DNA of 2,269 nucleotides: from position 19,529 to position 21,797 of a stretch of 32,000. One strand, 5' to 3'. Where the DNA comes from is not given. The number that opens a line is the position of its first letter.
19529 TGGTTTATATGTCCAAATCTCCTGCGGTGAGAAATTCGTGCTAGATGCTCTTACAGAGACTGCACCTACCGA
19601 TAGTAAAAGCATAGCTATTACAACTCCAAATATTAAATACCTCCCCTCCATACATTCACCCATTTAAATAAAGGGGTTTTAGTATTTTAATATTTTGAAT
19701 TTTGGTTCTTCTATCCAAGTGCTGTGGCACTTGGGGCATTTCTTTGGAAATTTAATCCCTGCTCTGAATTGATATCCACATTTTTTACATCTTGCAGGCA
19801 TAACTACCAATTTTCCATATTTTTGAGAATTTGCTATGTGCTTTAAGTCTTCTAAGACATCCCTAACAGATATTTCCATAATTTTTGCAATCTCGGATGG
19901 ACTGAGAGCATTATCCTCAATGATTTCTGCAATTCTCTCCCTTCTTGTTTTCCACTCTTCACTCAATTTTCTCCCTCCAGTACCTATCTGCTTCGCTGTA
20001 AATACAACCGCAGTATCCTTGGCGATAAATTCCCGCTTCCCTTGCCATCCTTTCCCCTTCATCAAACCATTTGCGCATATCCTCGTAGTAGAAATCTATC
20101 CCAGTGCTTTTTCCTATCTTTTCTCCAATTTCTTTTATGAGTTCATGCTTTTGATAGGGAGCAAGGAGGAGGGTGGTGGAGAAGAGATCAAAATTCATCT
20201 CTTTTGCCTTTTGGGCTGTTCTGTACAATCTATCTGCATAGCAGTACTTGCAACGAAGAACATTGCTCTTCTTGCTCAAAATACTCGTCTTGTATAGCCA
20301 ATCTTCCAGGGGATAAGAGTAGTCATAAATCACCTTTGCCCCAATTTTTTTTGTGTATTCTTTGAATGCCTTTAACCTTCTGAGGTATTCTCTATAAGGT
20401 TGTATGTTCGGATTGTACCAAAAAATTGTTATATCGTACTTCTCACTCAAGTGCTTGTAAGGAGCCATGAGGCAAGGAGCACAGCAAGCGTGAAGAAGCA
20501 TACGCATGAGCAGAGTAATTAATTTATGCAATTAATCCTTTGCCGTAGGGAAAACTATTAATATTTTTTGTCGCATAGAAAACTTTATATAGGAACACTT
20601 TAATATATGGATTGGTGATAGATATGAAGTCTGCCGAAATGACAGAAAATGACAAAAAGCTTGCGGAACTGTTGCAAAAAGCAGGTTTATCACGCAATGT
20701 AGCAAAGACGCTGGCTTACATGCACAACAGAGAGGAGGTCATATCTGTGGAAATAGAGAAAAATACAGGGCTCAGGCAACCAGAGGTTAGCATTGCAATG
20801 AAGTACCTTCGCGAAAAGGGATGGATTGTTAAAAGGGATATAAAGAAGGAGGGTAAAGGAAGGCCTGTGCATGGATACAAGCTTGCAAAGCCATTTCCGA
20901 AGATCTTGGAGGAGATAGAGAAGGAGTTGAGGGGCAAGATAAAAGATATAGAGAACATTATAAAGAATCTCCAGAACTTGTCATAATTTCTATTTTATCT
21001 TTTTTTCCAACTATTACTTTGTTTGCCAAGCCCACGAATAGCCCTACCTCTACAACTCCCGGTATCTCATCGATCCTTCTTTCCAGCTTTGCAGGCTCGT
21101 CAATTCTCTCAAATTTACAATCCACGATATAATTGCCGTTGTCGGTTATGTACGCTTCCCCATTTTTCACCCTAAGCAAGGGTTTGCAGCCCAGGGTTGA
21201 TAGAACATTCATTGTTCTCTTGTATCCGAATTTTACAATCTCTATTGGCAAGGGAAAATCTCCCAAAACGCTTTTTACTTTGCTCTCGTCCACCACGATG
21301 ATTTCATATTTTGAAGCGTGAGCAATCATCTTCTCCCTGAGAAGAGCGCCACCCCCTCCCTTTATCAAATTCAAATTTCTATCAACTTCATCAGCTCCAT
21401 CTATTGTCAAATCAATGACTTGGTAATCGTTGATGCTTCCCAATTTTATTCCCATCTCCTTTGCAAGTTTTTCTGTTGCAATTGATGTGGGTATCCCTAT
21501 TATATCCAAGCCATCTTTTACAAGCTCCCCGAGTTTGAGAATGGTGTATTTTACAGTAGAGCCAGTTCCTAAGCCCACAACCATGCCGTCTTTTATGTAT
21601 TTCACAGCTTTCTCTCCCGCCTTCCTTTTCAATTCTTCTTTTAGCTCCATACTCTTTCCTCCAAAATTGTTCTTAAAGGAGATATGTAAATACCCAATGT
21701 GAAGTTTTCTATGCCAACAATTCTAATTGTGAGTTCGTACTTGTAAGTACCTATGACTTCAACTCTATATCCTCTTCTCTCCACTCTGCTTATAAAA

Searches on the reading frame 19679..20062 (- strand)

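Call 30: search_protein_families(library=pfam, proteins=[window:19679-20062:-], max_evalue=0.001)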
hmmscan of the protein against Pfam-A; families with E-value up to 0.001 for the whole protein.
window:19679-20062:- (127 aa): 4 families
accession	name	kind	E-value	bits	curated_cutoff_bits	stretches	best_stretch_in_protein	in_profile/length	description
PF23470.1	Zn_ribbon_PF0610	-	1.2e-15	57.4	26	1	89-124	1-36/39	PF0610 rubredoxin-like zinc beta-ribbon domain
PF21476.4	PF0610-like_N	-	2.6e-14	53.6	33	1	39-84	1-47/50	PF0610-like, N-terminal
PF23458.2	DUF7130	-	7.6e-05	23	35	1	63-114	26-78/89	Domain of unknown function (DUF7130)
PF21349.2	RUBY_RBDX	-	0.00036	20.4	26.5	1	91-113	2-23/30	Rubrerythrin, rubredoxin-like domain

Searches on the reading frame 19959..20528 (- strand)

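Call 30: search_protein_families(library=pfam, proteins=[window:19959-20528:-], max_evalue=0.001)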
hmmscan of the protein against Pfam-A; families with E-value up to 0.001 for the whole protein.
window:19959-20528:- (189 aa): 1 family
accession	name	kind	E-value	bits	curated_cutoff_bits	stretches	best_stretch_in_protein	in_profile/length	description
PF02677.20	QueH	-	2.3e-59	200.9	23.5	1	10-180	1-174/175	Epoxyqueuosine reductase QueH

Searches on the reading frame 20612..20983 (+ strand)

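Call 30: search_protein_families(library=pfam, proteins=[window:20612-20983:+], max_evalue=0.001)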
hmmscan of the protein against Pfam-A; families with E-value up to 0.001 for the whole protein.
window:20612-20983:+ (124 aa): 3 families
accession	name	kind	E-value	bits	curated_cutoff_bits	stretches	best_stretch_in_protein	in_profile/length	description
PF12802.13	MarR_2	-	6.3e-06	26.7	27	1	25-76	2-54/61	MarR family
PF04079.22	SMC_ScpB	-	1.3e-05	25.3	27.4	1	13-98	68-148/160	Segregation and condensation complex subunit ScpB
PF01978.25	TrmB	-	0.00038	20.7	25.6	1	21-78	1-58/68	Sugar-specific transcriptional regulator TrmB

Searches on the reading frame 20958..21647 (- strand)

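Call 30: search_protein_families(library=pfam, proteins=[window:20958-21647:-], max_evalue=0.001)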
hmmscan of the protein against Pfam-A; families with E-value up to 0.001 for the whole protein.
window:20958-21647:- (229 aa): 2 families
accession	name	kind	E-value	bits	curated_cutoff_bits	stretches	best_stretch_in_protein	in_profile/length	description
PF06026.20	Rib_5-P_isom_A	-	3.3e-66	222.6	26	1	51-217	2-172/173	Ribose 5-phosphate isomerase A (phosphoriboisomerase A)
PF00455.28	DeoRC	-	7.8e-06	26.4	31.8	1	5-41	4-40/160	DeoR C terminal sensor domain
